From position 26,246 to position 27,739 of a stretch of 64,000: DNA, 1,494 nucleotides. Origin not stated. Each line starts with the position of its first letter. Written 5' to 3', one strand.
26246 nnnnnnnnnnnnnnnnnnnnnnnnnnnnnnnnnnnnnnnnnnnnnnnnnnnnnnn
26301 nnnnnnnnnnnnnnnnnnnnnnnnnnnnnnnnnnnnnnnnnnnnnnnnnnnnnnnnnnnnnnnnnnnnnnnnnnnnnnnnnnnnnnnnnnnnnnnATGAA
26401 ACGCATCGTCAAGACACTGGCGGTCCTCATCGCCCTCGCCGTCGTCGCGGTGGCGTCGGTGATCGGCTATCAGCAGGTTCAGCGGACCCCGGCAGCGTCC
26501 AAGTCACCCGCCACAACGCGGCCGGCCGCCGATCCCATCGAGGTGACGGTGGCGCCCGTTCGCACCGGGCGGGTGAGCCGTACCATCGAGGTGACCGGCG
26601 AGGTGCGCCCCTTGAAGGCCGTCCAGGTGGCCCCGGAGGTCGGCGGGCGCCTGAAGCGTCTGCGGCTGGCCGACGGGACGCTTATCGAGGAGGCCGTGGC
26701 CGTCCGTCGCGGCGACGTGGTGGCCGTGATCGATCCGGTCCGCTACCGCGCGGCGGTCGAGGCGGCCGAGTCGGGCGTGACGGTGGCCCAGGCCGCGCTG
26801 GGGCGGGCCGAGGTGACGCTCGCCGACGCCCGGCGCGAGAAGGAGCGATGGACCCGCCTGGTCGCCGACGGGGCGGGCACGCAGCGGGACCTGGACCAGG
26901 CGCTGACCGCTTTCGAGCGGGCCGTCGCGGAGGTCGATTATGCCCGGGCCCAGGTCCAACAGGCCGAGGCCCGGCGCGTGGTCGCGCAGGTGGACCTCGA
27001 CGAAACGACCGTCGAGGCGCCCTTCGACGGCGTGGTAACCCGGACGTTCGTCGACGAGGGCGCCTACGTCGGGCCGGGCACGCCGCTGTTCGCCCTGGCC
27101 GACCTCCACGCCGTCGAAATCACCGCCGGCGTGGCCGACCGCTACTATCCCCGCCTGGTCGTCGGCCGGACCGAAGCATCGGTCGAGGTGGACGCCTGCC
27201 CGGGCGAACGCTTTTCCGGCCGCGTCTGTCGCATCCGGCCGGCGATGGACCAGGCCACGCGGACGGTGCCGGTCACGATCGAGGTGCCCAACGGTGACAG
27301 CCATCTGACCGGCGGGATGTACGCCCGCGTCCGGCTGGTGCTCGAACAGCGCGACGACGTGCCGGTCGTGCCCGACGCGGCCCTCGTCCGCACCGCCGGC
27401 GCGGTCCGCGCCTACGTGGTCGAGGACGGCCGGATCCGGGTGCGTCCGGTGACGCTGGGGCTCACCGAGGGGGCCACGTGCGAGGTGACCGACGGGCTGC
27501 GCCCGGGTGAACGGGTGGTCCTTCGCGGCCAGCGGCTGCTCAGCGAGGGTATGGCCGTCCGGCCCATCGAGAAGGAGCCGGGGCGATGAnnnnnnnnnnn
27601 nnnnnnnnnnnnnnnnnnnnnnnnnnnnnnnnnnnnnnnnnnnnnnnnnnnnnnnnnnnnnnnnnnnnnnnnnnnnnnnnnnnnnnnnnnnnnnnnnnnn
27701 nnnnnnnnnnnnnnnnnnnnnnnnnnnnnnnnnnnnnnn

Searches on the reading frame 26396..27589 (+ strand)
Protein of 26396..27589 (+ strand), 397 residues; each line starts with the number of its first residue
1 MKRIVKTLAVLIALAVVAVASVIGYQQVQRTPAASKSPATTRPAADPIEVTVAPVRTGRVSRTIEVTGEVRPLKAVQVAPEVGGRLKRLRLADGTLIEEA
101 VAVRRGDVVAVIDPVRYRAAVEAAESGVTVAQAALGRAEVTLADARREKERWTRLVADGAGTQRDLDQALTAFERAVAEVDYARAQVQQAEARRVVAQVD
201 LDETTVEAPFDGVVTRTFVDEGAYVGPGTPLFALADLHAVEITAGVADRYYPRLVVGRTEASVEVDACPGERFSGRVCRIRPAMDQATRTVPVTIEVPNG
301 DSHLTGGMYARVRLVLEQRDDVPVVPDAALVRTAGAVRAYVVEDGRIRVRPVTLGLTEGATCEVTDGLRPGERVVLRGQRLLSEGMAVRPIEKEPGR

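Call 77: search_protein_families(library=pfam, proteins=[window:26396-27589:+], max_evalue=0.0001)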
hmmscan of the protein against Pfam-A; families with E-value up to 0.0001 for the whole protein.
window:26396-27589:+ (397 aa): 3 families
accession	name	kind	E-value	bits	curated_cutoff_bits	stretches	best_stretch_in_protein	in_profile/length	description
PF16576.10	HlyD_D23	-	1.5e-25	90.2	30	1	122-310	43-214/214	Barrel-sandwich domain of CusB or HlyD membrane-fusion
PF13437.12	HlyD_3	-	3.7e-13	50.6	22.2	1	205-303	1-102/106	HlyD family secretion protein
PF13533.13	Biotin_lipoyl_2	-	9.8e-06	25.7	29.8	0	205-234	2-31/32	Biotin-lipoyl like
